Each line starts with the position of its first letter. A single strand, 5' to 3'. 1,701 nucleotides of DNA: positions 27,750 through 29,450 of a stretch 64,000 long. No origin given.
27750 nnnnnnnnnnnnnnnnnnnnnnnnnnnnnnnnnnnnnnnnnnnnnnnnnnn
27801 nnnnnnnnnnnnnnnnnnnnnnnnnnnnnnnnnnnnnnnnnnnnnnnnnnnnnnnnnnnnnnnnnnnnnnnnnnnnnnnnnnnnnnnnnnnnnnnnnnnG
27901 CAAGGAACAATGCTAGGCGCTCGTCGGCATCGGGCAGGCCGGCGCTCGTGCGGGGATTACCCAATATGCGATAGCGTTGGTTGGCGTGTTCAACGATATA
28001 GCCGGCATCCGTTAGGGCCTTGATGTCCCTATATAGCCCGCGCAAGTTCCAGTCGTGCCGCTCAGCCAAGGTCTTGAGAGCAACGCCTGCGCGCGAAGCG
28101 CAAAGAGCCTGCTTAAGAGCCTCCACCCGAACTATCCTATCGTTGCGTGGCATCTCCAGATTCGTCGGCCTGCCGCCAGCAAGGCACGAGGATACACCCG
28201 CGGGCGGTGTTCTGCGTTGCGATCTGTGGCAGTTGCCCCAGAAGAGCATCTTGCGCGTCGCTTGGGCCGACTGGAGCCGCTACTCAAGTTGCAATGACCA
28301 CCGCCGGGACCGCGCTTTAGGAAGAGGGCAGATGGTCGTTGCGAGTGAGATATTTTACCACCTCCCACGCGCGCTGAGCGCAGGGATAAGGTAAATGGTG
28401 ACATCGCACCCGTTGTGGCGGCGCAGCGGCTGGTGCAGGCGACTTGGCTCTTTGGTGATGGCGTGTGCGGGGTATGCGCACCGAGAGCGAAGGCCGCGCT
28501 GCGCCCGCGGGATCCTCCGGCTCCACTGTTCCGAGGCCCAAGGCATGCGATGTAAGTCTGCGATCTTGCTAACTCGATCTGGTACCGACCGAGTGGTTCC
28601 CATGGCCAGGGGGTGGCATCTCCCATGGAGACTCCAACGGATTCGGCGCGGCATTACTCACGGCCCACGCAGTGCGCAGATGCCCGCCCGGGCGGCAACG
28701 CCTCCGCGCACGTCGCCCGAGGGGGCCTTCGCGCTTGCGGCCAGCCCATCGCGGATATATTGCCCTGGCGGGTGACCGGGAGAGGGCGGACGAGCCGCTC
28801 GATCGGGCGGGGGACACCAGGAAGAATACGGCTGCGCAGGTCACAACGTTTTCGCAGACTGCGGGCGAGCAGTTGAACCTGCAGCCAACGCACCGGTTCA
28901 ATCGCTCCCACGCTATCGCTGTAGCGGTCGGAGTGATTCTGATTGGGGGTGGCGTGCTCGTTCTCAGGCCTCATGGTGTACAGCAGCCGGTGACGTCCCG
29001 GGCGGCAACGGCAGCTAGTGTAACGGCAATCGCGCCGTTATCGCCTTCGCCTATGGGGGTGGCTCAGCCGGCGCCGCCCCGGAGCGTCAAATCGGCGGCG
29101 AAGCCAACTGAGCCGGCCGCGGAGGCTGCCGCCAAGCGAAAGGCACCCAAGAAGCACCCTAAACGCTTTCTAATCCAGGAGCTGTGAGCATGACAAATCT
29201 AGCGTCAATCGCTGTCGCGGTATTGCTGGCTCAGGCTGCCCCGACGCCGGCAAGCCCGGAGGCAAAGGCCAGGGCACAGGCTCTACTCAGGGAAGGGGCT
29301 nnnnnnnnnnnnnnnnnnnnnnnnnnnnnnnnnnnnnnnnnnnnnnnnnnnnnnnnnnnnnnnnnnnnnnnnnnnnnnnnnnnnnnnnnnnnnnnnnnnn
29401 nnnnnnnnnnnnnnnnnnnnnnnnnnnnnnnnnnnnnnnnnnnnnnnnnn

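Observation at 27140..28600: WYL-domain regulator encoded as first gene of the type I-C cas operon, preceded by a ~700-bp gene-free, lower-GC control region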

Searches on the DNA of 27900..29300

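Call 40: search_rna_families(source=window, start=27900, end=29300, threshold=evalue, max_evalue=1)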
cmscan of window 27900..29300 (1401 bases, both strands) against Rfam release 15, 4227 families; matches with E-value up to 1: 0.
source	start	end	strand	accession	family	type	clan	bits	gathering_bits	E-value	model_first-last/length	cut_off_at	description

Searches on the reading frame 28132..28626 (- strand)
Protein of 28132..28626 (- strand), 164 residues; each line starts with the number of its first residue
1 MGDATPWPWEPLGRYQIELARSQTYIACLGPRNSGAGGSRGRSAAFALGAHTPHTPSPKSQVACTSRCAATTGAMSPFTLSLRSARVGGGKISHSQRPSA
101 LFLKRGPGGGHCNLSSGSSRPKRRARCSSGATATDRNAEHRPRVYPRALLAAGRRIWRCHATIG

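Call 8: search_protein_families(library=pfam, proteins=[window:28132-28626:-], max_evalue=0.01)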
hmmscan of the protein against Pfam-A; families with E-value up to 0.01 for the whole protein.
window:28132-28626:- (164 aa): 0 families

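Call 55: search_protein_families(library=padloc, proteins=[window:28132-28626:-], max_evalue=0.01)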
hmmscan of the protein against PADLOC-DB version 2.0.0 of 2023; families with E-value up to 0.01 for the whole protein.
window:28132-28626:- (164 aa): 0 families

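Call 75: search_protein_representatives(protein=window:28132-28626:-)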
Query: 164 residues. Proteins with E-value up to 0.001 (for the whole library): 1; up to 1e-10: 1; up to 1e-30: 1. The best 1 are listed.
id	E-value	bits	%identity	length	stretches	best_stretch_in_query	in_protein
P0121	4.2e-34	134.6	77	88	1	1-84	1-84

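Call 76: find_encoding_contigs(protein=P0121, flank=6000, max_places=4)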
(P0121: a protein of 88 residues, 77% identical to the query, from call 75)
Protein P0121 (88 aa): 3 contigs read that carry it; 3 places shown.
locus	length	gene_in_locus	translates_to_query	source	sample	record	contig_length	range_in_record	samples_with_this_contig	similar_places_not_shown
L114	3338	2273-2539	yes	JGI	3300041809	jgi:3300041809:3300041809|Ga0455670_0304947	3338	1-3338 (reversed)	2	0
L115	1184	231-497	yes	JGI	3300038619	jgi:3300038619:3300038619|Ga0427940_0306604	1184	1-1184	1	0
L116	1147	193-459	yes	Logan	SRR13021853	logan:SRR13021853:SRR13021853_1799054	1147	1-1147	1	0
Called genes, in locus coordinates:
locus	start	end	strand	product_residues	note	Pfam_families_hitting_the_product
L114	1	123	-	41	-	?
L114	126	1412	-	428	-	PF00069:Pkinase, PF01636:APH (faint), PF06293:Kdo (weak), PF07714:PK_Tyr_Ser-Thr, PF03109:ABC1 (weak)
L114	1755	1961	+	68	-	-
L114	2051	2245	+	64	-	-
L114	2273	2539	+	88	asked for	-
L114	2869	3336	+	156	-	?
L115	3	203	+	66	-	?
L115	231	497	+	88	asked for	-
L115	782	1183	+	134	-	?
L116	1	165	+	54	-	?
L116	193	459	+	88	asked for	-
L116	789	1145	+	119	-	?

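Call 81: search_protein_families(library=pfam, proteins=[L114:1677-1961:+, L114:126-1625:-, L114:1979-2245:+, L114:2546-2863:+, L114:1635-2354:-, L114:2245-2670:+], max_evalue=0.01)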
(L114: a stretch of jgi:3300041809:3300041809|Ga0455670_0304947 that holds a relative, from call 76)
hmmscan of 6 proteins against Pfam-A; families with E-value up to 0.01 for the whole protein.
L114:1677-1961:+ (94 aa): 3 families
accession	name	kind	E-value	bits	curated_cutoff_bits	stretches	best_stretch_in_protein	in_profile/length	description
PF13560.12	HTH_31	-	5.5e-08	33.5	27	1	13-68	1-57/64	Helix-turn-helix domain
PF01381.28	HTH_3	-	1.9e-07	31.4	23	1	18-69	1-52/55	Helix-turn-helix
PF12844.13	HTH_19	-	1.6e-05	25.1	30.2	1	18-68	4-54/64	Helix-turn-helix domain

L114:126-1625:- (499 aa): 5 families
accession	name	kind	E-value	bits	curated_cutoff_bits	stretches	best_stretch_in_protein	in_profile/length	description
PF00069.31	Pkinase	-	4e-47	161.2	31.7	1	61-281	1-210/263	Protein kinase domain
PF07714.23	PK_Tyr_Ser-Thr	-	1.4e-29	103.6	23.1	1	63-282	3-219/258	Protein tyrosine and serine/threonine kinase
PF03109.22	ABC1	-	4.2e-07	29.8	22.9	1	132-219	140-222/244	ABC1 atypical kinase-like domain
PF01636.29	APH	-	4.3e-06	27.1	23.2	1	101-178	32-109/239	Phosphotransferase enzyme family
PF06293.20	Kdo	-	1.9e-05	24.6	21.3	1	134-219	91-177/207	Lipopolysaccharide kinase (Kdo/WaaP) family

L114:1979-2245:+ (88 aa): 0 families

L114:2546-2863:+ (105 aa): 0 families

L114:1635-2354:- (239 aa): 0 families

L114:2245-2670:+ (141 aa): 0 families
